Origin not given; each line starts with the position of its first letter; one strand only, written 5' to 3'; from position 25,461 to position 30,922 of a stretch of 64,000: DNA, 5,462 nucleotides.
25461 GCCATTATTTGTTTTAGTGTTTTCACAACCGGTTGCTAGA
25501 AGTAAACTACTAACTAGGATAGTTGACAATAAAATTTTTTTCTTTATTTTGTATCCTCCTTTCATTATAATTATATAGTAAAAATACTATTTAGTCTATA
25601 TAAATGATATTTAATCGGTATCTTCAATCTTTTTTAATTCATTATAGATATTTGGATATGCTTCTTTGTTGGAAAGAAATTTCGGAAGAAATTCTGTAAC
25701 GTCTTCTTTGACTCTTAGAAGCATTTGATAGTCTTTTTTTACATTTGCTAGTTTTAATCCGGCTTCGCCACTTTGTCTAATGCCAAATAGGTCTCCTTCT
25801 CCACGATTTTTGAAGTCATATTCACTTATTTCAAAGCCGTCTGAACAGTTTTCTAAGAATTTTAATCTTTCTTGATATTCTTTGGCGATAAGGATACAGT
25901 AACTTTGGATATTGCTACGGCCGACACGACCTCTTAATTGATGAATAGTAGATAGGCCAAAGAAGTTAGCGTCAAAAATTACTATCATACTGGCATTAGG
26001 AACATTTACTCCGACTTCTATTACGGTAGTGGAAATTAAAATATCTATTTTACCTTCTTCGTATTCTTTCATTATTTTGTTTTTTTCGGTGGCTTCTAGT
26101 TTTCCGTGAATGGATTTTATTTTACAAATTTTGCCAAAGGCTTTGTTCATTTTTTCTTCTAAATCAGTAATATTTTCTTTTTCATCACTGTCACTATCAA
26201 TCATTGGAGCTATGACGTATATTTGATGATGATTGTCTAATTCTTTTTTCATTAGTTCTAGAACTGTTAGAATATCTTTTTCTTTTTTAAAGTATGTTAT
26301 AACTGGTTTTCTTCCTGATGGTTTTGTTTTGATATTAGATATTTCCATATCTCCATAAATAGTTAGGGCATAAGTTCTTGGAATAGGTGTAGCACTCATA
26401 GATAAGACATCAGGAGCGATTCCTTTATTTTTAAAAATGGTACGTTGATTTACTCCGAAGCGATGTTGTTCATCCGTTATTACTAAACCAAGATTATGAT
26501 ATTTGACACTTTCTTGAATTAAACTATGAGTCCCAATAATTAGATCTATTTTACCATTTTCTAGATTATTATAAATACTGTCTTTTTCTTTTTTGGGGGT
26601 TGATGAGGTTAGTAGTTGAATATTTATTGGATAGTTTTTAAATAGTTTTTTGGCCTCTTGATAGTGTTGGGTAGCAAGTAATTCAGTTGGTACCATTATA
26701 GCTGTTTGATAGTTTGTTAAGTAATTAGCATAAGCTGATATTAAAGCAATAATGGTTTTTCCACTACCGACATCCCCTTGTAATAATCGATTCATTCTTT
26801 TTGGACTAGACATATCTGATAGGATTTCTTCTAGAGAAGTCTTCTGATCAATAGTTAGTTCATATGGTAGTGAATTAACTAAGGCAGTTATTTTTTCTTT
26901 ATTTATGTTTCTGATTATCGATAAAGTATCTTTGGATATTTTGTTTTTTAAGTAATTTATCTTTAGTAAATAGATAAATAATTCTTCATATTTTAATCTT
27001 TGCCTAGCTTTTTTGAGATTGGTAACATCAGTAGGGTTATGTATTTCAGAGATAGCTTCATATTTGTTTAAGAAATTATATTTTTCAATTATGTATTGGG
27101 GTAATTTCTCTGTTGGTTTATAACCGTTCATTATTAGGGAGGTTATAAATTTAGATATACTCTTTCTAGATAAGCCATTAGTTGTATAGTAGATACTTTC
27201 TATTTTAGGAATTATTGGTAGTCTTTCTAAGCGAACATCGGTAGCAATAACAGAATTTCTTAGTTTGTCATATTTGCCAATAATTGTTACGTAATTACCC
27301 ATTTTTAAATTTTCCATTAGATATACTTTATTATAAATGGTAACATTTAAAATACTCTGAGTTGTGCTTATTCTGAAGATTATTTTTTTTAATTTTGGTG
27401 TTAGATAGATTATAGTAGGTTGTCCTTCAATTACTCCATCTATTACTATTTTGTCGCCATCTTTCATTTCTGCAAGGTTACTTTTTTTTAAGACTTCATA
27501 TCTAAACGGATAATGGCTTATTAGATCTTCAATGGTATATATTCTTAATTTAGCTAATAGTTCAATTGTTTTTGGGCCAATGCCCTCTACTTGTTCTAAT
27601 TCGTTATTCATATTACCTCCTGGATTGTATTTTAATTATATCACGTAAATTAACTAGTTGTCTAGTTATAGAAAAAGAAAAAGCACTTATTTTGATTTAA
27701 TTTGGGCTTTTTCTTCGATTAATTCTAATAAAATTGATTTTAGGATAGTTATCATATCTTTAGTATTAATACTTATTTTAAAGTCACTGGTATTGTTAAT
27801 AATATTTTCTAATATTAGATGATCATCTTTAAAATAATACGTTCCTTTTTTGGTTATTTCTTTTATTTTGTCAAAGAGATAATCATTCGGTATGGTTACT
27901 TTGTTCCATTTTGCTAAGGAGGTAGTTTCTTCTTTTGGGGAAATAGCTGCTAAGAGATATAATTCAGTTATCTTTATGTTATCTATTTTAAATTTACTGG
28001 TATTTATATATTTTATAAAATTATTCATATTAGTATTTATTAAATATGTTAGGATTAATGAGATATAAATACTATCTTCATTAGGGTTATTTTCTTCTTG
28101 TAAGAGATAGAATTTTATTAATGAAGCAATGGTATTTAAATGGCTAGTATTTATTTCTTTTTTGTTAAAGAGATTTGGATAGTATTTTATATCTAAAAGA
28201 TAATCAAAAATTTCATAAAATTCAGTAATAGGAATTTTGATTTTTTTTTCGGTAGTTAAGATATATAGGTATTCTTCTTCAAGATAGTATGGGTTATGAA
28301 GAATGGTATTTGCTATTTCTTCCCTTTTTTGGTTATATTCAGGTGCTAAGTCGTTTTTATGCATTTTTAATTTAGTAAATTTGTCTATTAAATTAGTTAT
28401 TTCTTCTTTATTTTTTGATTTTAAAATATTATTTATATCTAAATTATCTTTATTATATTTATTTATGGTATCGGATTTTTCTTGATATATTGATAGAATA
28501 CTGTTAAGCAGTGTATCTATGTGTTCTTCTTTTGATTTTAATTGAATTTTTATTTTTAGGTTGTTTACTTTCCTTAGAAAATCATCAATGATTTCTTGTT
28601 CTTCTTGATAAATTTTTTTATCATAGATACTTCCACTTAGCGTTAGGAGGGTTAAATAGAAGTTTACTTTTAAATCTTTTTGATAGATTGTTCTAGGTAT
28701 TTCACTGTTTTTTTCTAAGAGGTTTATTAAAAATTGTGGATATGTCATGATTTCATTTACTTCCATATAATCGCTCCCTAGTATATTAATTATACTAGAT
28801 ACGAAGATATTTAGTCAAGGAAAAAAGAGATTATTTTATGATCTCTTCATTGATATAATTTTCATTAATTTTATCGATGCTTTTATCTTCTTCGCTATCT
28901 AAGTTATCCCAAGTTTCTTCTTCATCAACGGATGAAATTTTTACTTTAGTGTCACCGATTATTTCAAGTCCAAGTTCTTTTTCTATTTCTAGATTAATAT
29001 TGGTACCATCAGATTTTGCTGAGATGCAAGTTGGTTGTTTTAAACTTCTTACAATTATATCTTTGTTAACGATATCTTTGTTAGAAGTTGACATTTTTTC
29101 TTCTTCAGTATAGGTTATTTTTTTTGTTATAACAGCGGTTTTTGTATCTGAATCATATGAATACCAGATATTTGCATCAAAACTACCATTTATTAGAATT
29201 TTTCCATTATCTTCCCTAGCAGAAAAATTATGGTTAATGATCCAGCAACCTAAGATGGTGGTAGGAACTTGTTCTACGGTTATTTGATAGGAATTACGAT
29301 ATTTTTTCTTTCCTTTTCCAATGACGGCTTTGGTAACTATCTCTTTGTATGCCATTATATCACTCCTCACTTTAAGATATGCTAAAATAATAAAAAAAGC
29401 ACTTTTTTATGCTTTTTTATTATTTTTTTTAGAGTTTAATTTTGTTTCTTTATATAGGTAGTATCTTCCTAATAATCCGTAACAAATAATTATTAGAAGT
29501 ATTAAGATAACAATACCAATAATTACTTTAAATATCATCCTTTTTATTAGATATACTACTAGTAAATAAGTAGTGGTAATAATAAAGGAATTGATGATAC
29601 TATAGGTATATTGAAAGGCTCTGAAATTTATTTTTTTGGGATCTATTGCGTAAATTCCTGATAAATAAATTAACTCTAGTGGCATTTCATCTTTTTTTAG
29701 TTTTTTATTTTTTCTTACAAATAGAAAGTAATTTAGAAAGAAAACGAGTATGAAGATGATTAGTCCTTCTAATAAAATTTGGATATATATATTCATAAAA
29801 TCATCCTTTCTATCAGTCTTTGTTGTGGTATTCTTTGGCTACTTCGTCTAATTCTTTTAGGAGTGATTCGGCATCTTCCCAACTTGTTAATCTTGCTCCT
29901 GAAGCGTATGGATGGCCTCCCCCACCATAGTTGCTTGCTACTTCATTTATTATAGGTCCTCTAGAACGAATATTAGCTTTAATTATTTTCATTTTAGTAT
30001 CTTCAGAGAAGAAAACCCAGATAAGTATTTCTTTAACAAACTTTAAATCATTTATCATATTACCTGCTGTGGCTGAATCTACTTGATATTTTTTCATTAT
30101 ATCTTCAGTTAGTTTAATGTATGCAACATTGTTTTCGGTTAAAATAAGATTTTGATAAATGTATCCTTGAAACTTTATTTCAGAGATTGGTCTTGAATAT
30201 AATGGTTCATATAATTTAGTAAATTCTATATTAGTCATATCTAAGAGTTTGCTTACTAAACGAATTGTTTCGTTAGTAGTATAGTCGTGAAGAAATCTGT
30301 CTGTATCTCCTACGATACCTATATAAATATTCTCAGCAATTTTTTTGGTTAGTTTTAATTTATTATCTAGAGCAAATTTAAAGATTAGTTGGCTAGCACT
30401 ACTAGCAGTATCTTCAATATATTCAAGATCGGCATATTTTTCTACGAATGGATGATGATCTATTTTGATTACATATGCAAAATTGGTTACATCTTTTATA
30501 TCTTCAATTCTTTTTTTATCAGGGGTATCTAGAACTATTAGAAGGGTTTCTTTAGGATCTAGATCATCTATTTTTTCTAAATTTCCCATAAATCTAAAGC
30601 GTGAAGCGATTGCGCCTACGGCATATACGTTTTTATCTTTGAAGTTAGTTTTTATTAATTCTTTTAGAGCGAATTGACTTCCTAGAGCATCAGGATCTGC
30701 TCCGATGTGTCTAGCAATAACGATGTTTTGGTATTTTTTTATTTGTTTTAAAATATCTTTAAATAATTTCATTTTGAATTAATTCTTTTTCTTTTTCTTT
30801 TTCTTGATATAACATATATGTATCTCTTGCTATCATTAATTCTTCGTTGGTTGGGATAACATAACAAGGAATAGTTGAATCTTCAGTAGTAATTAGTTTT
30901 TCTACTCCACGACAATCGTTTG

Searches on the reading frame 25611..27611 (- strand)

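Call 32: search_protein_families(library=pfam, proteins=[window:25611-27611:-], max_evalue=0.001)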
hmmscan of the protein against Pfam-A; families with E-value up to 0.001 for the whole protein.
window:25611-27611:- (666 aa): 7 families
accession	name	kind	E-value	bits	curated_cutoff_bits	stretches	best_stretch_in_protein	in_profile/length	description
PF00270.35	DEAD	-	1e-25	90.9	26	1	255-413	3-163/167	DEAD/DEAH box helicase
PF00271.37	Helicase_C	-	1.3e-25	90.2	23.5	2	453-566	9-109/110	Helicase conserved C-terminal domain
PF04851.21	ResIII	-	6.9e-12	46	22.5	1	251-409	3-162/164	Type III restriction enzyme, res subunit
PF19833.4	RecG_dom3_C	-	4.1e-10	40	26.8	1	590-665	2-79/87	ATP-dependent DNA helicase RecG, domain 3, C-terminal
PF07517.20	SecA_DEAD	-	2.4e-05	24.2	24.6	1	278-348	96-166/290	SecA DEAD-like domain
PF17191.10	RecG_wedge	-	3.3e-05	24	23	1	8-158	5-157/162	RecG wedge domain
PF22590.2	Cas3-like_C_2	-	0.00077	20.2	27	0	504-566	38-104/106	CRISPR-associated nuclease/helicase Cas3, C-terminal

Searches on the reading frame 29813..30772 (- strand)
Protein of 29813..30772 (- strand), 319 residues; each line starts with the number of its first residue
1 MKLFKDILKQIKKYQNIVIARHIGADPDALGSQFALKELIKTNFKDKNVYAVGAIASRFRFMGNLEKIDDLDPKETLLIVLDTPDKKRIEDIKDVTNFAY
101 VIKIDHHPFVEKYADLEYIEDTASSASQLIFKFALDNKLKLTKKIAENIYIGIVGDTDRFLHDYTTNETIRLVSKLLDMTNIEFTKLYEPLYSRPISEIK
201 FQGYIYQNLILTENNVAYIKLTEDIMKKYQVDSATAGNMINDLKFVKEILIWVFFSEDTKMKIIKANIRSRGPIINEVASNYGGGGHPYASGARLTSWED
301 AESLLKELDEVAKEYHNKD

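Call 32: search_protein_families(library=pfam, proteins=[window:29813-30772:-], max_evalue=0.001)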
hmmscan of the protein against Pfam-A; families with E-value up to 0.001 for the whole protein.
window:29813-30772:- (319 aa): 2 families
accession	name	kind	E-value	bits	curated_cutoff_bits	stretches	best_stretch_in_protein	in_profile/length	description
PF01368.27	DHH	-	1.1e-16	61.7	28.1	1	16-153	1-125/125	DHH family, N-terminal domain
PF02272.25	DHHA1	-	6.4e-15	55.9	25.9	1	218-314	6-102/102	DHHA1 domain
